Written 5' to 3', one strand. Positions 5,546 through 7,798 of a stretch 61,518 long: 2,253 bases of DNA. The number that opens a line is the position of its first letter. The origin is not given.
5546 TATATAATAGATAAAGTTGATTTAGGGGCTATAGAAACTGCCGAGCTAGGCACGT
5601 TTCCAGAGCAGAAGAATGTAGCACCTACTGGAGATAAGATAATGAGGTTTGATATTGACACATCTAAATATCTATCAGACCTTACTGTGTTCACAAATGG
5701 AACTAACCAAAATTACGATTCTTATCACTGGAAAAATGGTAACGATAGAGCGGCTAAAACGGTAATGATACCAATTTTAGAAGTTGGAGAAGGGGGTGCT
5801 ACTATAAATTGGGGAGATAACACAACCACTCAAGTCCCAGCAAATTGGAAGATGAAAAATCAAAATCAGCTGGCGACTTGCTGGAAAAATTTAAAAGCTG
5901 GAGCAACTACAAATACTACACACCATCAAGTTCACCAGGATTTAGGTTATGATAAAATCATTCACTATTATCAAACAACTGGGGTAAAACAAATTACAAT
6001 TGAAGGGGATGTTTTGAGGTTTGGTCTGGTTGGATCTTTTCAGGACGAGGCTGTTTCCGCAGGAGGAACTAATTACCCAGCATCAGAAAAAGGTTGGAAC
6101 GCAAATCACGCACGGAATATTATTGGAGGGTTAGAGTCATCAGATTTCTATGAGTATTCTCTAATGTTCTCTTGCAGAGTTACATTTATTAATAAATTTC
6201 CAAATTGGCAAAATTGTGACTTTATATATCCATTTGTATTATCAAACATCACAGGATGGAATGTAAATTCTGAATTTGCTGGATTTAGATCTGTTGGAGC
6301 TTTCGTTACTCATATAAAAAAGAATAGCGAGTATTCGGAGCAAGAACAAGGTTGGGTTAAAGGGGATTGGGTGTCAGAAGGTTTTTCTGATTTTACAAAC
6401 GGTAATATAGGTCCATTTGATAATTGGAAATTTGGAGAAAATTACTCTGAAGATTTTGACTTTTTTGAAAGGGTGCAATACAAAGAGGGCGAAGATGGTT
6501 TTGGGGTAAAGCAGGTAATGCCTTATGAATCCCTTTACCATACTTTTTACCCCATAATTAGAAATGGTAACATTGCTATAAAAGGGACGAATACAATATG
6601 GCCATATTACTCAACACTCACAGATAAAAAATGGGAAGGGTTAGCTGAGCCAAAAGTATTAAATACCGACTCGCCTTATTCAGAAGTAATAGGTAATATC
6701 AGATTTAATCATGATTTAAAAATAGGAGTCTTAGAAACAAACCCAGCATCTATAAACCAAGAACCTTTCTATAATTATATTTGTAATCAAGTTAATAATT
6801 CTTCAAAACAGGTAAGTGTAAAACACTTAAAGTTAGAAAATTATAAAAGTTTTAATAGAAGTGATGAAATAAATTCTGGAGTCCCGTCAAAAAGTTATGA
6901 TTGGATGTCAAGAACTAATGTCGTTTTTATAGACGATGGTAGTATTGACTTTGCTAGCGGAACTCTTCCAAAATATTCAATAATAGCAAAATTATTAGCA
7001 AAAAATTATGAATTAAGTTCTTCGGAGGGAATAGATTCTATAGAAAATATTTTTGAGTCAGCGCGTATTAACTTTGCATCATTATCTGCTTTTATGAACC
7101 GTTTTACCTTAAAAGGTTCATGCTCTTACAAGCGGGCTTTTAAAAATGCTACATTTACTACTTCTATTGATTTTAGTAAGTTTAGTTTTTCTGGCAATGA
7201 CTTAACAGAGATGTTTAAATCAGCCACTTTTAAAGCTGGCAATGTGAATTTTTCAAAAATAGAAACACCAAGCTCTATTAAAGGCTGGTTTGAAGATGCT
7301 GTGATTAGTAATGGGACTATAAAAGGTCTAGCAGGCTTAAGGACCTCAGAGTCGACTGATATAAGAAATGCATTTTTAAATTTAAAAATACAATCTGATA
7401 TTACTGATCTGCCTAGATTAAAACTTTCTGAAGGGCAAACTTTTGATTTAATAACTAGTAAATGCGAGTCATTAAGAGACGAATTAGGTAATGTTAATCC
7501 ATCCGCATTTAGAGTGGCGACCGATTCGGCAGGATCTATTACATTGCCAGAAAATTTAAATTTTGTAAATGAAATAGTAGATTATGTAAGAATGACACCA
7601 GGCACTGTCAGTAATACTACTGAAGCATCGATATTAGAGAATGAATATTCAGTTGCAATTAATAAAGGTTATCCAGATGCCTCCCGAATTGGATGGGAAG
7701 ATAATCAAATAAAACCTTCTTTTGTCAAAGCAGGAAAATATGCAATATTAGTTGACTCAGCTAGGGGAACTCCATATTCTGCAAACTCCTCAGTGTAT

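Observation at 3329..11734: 2,801-aa protein combining an N-terminal trypsin-like serine protease with PKD-like, Ca-binding and DUF285/BspA-like repeat modules, encoded just upstream of the head genes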

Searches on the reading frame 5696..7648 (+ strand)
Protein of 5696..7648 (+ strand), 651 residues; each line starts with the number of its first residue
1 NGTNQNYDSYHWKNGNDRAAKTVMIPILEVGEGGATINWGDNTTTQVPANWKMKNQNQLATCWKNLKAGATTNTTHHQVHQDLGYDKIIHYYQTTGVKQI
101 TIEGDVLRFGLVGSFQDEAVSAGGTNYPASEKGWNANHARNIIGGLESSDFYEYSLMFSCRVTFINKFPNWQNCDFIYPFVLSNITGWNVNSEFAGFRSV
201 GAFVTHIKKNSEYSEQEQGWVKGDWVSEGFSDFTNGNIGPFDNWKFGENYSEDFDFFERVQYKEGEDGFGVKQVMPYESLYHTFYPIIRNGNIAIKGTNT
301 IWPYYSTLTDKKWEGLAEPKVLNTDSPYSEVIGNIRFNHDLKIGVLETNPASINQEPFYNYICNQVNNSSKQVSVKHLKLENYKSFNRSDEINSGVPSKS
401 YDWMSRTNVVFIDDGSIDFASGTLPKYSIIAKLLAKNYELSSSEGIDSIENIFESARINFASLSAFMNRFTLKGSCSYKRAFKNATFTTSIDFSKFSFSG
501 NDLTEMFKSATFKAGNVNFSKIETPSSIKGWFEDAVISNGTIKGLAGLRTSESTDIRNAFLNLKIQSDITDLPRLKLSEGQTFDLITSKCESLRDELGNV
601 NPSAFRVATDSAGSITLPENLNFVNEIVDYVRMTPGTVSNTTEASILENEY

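Call 87: predict_structure(alignment_id=A5)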
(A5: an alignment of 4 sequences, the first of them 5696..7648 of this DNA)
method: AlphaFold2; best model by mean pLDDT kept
length: 651 residues; sequences in the alignment: 4
mean_pLDDT: 54.7   pTM: 0.45
mean pLDDT of the five models: 54.7, 50.4, 49.8, 48.7, 45.9
residues with pLDDT >= 90: 37; 70-90: 208; 50-70: 88; < 50: 318
segments of 3 or more residues with pLDDT < 50: 1-16, 55-65, 67-82, 111-160, 178-185, 199-373, 381-399, 630-651
pLDDT, mean of each block of 10 residues (from residue 1): 29 43 74 87 84 55 46 38 62 74 80 32 29 26 29 43 64 56 48 54 34 27 28 33 36 30 34 28 24 20 19 19 21 23 25 35 40 51 29 31 63 69 76 82 78 87 81 83 91 79 93 82 88 89 81 89 86 79 79 63 84 81 65 35 32 24
secondary structure, 60 per line:
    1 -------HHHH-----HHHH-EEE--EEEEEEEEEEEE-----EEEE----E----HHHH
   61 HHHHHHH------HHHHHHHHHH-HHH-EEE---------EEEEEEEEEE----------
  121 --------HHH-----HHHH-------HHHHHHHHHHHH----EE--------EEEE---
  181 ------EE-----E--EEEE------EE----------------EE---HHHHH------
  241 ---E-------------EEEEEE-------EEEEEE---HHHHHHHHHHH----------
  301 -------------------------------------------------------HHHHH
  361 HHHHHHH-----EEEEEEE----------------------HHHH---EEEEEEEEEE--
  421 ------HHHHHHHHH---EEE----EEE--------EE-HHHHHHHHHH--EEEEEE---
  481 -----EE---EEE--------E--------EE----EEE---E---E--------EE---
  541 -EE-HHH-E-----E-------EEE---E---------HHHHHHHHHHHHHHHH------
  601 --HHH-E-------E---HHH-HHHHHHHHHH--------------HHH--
elements in order: H8-11 H17-20 E22-24 E27-38 E44-47 H57-67 H74-83 E89-91 E101-110 H137-140 H148-159 E174-177 E197-200 H230-234 E258-263 E271-276 H280-290 H356-367 E373-379 H402-405 E409-418 H427-435 E439-441 E446-448 H460-469 E472-477 E491-493 E517-519 E563-565 H579-594 H623-632

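Call 89: fold_search(model_id=the predicted structure, library=pdb)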
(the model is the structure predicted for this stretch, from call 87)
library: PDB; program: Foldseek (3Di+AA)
matches with E <= 10: 31; with E <= 0.001: 0
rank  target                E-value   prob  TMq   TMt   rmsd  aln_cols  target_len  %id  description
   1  8ink_w                2.0e+00  0.02  0.06  0.07  25.2       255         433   14  human nuclear pre-60S ribosomal particle - State D (released 2023-08-09)
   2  4dza                  3.3e+00  0.12  0.08  0.12  11.1       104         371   10  Crystal structure of a lysine racemase within internal aldimine linkage (released 2013-03-06)
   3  8f8t_T                3.3e+00  0.04  0.09  0.20  23.1       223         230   15  Cryo-EM structure of the Tropomodulin-capped pointed end of F-actin (released 2023-06-07)
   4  3e2p_K                4.0e+00  0.04  0.08  0.14  14.9       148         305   18  Catalytic subunit of M. Jannaschii aspartate transcarbamoylase in an orthorhombic crystal form (released 2009-03-10)
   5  8fl0_NC               4.9e+00  0.01  0.05  0.07  29.9       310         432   11  Human nucleolar pre-60S ribosomal subunit (State H) (released 2023-07-12)
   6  4beu                  5.2e+00  0.06  0.07  0.11  14.0       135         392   10  Structure of Vibrio cholerae broad spectrum racemase (released 2014-01-15)
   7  7v6g_B                5.8e+00  0.01  0.05  0.08  21.6       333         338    8  Structure of Candida albicans Fructose-1,6-bisphosphate aldolase mutation C157S with CN39 (released 2022-02-23)
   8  8ir1_w                6.4e+00  0.01  0.06  0.08  20.2       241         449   13  human nuclear pre-60S ribosomal particle - State A (released 2023-08-09)
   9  8iai_Y                6.4e+00  0.01  0.06  0.10  27.8       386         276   11  Structure of mammalian spectrin-actin junctional complex of membrane skeleton, State II, Global map (released 2023-05-03)
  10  1juh_B                6.7e+00  0.06  0.04  0.07   4.9        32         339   25  Crystal Structure of Quercetin 2,3-dioxygenase (released 2002-05-22)
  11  9qiw_CB               7.1e+00  0.01  0.05  0.07  21.6       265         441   10  Human pre-60S - State 3 (released 2025-04-30)
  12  3ciy_A                7.1e+00  0.01  0.09  0.08  13.6       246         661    8  Mouse Toll-like receptor 3 ectodomain complexed with double-stranded RNA (released 2008-05-06)
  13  1gqh_A                7.5e+00  0.06  0.04  0.07   4.8        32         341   25  Quercetin 2,3-dioxygenase in complex with the inhibitor kojic acid (released 2002-06-21)
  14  1h1i_C                7.5e+00  0.06  0.04  0.07   4.9        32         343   25  CRYSTAL STRUCTURE OF QUERCETIN 2,3-DIOXYGENASE ANAEROBICALLY COMPLEXED WITH THE SUBSTRATE QUERCETN (released 2002-11-28)
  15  1gqg_C                7.5e+00  0.05  0.04  0.07   5.3        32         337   25  Quercetin 2,3-dioxygenase in complex with the inhibitor diethyldithiocarbamate (released 2002-06-21)
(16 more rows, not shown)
